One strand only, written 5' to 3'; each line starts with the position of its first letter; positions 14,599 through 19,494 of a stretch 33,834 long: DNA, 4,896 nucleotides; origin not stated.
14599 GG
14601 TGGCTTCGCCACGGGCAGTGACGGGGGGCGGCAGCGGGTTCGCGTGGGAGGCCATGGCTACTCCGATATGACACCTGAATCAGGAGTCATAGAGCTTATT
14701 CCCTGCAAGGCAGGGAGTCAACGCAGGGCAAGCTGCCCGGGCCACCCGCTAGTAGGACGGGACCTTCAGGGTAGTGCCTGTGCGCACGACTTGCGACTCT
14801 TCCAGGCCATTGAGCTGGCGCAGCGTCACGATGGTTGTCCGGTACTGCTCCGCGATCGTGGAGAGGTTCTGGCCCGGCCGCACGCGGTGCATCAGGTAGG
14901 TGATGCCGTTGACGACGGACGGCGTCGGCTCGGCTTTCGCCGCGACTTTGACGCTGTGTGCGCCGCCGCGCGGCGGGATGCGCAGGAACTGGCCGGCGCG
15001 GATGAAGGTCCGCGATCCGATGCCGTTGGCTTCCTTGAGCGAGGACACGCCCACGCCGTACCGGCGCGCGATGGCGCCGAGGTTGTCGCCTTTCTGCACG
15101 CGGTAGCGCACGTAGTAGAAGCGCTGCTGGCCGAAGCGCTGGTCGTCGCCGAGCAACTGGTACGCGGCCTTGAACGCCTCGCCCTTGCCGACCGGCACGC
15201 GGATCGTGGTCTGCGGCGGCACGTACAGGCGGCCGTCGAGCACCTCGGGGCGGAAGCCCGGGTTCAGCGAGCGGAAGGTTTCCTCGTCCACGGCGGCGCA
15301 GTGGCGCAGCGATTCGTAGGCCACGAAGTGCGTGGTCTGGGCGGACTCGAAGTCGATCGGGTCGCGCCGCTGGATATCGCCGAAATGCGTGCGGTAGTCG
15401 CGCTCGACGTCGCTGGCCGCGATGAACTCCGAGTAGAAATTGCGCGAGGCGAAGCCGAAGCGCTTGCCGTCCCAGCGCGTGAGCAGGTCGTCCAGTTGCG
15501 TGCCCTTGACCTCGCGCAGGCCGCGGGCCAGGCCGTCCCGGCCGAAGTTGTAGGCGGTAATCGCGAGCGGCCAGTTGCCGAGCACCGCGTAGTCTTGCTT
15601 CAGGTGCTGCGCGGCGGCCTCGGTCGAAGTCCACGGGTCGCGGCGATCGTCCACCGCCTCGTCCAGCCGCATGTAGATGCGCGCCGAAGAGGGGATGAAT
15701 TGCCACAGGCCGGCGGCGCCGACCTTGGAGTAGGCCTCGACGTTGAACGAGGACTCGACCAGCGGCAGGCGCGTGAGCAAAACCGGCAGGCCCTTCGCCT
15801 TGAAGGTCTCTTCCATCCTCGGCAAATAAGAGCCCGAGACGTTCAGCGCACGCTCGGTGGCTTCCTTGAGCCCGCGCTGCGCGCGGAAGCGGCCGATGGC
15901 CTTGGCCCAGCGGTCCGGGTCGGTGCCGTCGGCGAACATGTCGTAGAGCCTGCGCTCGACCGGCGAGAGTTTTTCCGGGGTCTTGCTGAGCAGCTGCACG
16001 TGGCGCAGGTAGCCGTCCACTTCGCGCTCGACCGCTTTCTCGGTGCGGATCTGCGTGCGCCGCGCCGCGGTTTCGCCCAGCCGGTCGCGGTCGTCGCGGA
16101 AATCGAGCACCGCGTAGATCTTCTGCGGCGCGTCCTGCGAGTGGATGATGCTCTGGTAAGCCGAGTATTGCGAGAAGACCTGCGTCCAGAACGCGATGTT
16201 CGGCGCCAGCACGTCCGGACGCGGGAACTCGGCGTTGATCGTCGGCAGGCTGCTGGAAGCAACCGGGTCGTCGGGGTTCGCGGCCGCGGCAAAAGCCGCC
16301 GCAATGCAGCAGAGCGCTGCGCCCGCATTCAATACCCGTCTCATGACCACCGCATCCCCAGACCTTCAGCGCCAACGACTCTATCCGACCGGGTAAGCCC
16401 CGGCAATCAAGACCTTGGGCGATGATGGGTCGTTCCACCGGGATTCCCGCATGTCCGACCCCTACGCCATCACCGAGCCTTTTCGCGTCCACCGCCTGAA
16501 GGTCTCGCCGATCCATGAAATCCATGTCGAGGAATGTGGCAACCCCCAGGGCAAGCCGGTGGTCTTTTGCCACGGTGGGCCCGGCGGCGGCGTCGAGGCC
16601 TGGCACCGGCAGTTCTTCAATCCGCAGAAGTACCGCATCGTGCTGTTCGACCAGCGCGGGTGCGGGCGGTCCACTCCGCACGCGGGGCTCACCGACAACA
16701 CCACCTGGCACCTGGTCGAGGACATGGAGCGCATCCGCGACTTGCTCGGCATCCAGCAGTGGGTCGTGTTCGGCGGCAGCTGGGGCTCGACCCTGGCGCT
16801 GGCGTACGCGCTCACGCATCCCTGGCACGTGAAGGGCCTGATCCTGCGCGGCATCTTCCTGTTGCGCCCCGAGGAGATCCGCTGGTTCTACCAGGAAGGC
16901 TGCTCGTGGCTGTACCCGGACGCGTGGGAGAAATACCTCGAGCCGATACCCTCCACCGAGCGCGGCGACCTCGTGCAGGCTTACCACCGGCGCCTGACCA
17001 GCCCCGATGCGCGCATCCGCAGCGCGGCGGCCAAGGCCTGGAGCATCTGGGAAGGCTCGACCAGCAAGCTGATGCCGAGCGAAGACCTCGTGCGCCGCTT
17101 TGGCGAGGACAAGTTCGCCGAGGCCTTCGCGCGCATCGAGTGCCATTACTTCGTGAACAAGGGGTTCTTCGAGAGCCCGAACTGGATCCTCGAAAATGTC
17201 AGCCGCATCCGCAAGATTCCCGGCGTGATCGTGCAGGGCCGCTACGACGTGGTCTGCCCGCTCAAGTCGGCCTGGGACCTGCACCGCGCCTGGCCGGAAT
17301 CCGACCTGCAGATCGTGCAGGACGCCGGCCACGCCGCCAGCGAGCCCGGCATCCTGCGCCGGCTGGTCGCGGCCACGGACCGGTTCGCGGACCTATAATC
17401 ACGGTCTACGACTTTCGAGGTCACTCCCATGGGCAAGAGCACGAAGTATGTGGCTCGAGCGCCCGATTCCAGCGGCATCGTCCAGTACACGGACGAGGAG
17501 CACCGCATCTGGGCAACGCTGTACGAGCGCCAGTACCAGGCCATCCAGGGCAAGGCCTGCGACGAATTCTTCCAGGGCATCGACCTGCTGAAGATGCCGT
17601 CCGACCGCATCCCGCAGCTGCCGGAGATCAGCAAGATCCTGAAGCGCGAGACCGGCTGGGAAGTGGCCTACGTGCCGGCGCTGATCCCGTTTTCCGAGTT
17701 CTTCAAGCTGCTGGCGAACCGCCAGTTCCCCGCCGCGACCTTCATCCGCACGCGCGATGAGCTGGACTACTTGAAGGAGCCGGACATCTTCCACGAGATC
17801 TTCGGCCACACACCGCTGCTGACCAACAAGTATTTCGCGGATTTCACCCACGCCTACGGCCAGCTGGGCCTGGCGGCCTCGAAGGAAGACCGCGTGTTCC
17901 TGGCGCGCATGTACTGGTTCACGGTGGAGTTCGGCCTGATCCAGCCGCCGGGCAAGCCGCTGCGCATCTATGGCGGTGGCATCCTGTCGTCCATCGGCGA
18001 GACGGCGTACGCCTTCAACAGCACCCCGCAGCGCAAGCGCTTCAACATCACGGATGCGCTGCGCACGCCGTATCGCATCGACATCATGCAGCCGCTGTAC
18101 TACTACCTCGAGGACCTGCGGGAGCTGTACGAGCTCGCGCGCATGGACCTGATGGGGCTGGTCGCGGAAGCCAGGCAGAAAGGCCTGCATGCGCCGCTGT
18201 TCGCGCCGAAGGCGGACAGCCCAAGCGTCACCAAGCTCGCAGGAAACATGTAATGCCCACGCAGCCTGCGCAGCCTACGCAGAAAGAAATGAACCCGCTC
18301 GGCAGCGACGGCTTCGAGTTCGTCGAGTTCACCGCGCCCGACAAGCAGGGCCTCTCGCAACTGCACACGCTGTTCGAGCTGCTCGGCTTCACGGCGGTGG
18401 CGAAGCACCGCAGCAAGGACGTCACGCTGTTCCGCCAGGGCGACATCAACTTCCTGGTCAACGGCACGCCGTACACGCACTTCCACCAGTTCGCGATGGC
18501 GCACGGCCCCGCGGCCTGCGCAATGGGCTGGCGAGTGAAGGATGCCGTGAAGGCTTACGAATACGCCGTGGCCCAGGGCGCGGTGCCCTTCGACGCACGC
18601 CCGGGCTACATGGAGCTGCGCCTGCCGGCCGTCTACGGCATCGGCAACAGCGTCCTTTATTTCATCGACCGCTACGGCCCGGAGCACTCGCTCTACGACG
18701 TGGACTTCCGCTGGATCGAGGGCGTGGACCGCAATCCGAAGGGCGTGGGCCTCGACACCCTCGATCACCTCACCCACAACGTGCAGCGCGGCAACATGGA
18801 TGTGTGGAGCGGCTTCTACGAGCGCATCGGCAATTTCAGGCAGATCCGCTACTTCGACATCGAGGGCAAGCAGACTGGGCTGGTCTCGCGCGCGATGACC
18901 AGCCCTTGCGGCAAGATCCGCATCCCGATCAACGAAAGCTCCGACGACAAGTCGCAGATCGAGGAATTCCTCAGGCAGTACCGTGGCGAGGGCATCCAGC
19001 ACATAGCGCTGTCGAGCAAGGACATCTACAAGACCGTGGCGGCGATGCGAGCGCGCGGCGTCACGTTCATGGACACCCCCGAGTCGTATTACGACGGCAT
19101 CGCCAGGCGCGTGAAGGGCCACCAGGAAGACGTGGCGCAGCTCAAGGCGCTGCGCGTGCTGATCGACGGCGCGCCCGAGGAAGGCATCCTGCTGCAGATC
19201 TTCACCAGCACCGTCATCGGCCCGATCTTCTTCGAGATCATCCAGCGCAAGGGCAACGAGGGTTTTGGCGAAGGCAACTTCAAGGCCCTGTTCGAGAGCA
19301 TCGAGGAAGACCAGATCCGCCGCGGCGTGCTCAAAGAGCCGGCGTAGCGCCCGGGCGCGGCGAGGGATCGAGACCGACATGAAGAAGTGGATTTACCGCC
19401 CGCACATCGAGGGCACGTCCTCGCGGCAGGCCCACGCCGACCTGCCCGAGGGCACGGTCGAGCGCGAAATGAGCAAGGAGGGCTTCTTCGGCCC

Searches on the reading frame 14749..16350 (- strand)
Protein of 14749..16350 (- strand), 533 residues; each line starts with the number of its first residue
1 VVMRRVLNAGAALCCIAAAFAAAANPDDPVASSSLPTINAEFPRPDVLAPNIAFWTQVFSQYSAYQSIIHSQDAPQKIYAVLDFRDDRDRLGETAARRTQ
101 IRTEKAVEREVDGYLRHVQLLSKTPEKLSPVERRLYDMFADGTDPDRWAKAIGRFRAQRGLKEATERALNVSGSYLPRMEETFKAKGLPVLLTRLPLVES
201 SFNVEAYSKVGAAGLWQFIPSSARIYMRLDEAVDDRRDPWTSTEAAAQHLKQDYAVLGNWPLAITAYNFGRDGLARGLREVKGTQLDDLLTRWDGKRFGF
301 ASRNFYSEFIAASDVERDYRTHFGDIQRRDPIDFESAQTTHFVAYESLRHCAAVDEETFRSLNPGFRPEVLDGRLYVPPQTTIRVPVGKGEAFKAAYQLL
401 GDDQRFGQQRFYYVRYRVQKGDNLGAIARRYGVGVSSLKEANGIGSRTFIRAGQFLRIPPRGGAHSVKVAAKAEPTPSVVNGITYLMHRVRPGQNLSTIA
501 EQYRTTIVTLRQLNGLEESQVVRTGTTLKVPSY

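Call 18: search_protein_families(library=pfam, proteins=[window:14749-16350:-], max_evalue=0.001)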
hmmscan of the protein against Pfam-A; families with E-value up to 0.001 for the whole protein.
window:14749-16350:- (533 aa): 4 families
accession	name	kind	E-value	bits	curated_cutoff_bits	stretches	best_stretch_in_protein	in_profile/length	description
PF01476.26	LysM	-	1.5e-25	89.3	20.9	2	416-459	1-43/43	LysM domain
PF01464.25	SLT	-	6.7e-22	77.7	21.3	1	186-282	11-109/117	Transglycosylase SLT domain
PF23473.1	LysM3_LYK4_5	-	1.4e-06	28.7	29.3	0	414-448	3-37/48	LYK4/5 LysM3 domain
PF23446.1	LysM1_NFP_LYK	-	0.00017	22.9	36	0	413-459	5-54/60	NFP/LYK LysM1 domain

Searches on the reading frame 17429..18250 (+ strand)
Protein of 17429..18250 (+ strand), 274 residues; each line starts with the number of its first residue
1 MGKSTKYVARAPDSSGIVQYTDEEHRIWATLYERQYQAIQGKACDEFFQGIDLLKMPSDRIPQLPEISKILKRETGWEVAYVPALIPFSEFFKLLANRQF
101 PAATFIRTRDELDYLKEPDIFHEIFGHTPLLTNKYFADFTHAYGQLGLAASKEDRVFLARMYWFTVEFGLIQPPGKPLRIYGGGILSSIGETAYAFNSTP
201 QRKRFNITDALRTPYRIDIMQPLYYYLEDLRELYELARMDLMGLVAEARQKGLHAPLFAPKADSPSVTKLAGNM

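Call 18: search_protein_families(library=pfam, proteins=[window:17429-18250:+], max_evalue=0.001)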
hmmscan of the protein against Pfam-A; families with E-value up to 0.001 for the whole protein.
window:17429-18250:+ (274 aa): 1 family
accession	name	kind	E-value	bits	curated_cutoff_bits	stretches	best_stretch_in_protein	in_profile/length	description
PF00351.26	Biopterin_H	-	5.4e-51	174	22.7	1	17-234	58-278/331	Biopterin-dependent aromatic amino acid hydroxylase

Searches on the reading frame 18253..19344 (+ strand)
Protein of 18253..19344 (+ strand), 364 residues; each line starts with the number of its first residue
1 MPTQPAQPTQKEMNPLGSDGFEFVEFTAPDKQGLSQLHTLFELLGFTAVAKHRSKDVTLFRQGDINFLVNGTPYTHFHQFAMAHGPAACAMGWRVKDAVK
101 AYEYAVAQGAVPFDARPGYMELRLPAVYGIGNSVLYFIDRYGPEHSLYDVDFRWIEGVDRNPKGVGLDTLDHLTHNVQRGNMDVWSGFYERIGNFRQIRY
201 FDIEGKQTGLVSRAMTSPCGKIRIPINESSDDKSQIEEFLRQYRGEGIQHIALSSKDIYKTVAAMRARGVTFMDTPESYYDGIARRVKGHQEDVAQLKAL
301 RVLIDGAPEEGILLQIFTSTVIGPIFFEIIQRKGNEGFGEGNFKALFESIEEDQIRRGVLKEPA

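Call 18: search_protein_families(library=pfam, proteins=[window:18253-19344:+], max_evalue=0.001)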
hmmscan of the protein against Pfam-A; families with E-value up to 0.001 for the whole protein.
window:18253-19344:+ (364 aa): 3 families
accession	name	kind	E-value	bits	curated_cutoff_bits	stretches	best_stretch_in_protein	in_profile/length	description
PF14696.12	Glyoxalase_5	-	9.8e-60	201.2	27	1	14-152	3-138/139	Hydroxyphenylpyruvate dioxygenase, HPPD, N-terminal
PF00903.31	Glyoxalase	-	2.4e-12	47.7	20.6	1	170-282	2-105/121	Glyoxalase/Bleomycin resistance protein/Dioxygenase superfamily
PF13669.12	Glyoxalase_4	-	2.4e-08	34.7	27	1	217-276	43-97/109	Glyoxalase/Bleomycin resistance protein/Dioxygenase superfamily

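Call 39: find_homologous_proteins(query=window:18253-19344:+, max_evalue=1e-100)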
Query window:18253-19344:+ (364 aa): 7907 proteins with E <= 1e-100 among 8000 candidates; the best 120 are listed.
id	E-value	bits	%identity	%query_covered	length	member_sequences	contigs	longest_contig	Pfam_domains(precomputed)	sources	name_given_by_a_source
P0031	9.4e-248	839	100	100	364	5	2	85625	PF13669.13,PF14696.13,PF00903.32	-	-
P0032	7.3e-226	767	91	99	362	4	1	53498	PF13669.13,PF14696.13,PF00903.32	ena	-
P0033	4.2e-217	738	89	97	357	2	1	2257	PF13669.13,PF14696.13,PF00903.32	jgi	jgi:4-hydroxyphenylpyruvate dioxygenase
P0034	1.2e-216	737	87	99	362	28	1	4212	PF13669.13,PF14696.13,PF00903.32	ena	-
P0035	1.6e-215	733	88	97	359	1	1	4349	PF13669.13,PF14696.13,PF00903.32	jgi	jgi:4-hydroxyphenylpyruvate dioxygenase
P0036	4.9e-215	732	87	97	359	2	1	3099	PF13669.13,PF14696.13,PF00903.32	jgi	-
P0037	2.6e-214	729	89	97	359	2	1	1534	PF13669.13,PF14696.13,PF00903.32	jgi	jgi:4-hydroxyphenylpyruvate dioxygenase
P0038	5.1e-214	728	87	98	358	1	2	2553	PF13669.13,PF14696.13,PF00903.32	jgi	jgi:4-hydroxyphenylpyruvate dioxygenase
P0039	6.2e-214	728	88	98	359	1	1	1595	PF13669.13,PF14696.13,PF00903.32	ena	-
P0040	1.3e-213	727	88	97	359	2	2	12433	PF13669.13,PF14696.13,PF00903.32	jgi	jgi:4-hydroxyphenylpyruvate dioxygenase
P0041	2.0e-213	726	85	99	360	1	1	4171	PF13669.13,PF14696.13,PF00903.32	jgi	-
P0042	2.5e-213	726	89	97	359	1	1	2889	PF13669.13,PF14696.13,PF00903.32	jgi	jgi:4-hydroxyphenylpyruvate dioxygenase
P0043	2.5e-213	726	88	97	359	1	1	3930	PF13669.13,PF14696.13,PF00903.32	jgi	jgi:4-hydroxyphenylpyruvate dioxygenase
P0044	8.3e-212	721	86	98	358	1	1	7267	PF13669.13,PF14696.13,PF00903.32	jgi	jgi:4-hydroxyphenylpyruvate dioxygenase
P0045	3.9e-211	719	86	97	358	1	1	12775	PF13669.13,PF14696.13,PF00903.32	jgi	jgi:4-hydroxyphenylpyruvate dioxygenase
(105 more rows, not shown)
